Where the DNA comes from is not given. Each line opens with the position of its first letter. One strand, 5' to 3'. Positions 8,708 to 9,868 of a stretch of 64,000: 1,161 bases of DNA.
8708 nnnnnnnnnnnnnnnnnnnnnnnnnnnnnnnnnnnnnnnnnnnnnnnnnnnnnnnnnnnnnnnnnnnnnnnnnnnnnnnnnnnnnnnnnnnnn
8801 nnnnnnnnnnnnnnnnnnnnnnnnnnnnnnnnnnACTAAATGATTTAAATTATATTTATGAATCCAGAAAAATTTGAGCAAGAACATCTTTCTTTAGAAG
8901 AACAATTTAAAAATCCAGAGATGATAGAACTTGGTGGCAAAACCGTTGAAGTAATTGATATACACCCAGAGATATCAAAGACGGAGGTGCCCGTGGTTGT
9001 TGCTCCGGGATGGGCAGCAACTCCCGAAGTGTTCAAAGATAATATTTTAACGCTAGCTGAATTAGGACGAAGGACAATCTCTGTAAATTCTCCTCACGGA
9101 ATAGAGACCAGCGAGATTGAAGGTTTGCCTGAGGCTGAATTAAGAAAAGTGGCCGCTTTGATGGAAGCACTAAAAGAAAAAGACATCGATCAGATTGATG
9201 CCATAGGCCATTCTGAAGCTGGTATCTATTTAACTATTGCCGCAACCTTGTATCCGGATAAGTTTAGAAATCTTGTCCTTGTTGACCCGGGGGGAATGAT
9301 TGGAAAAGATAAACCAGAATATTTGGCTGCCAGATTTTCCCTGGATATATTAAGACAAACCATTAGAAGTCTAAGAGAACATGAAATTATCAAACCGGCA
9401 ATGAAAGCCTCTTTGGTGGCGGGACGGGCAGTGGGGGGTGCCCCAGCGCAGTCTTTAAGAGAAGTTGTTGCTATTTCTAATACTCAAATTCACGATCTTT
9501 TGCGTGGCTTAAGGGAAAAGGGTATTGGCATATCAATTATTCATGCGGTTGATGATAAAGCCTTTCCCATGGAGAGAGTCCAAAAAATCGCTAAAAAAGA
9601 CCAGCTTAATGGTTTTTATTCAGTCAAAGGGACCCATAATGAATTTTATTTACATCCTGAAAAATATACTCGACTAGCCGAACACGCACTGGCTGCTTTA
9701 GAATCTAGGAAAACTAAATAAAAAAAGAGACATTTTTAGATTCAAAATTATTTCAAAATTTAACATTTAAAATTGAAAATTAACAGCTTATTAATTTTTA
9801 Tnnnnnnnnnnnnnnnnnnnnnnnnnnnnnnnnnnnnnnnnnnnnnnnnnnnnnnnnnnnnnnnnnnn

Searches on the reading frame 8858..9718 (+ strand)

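Call 82: search_protein_families(library=pfam, proteins=[window:8858-9718:+], max_evalue=0.001)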
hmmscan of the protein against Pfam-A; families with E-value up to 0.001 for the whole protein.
window:8858-9718:+ (287 aa): 1 family
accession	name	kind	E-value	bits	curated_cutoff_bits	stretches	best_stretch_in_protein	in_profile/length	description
PF00561.26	Abhydrolase_1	-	5.2e-06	26.7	25.8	1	45-144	2-102/245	alpha/beta hydrolase fold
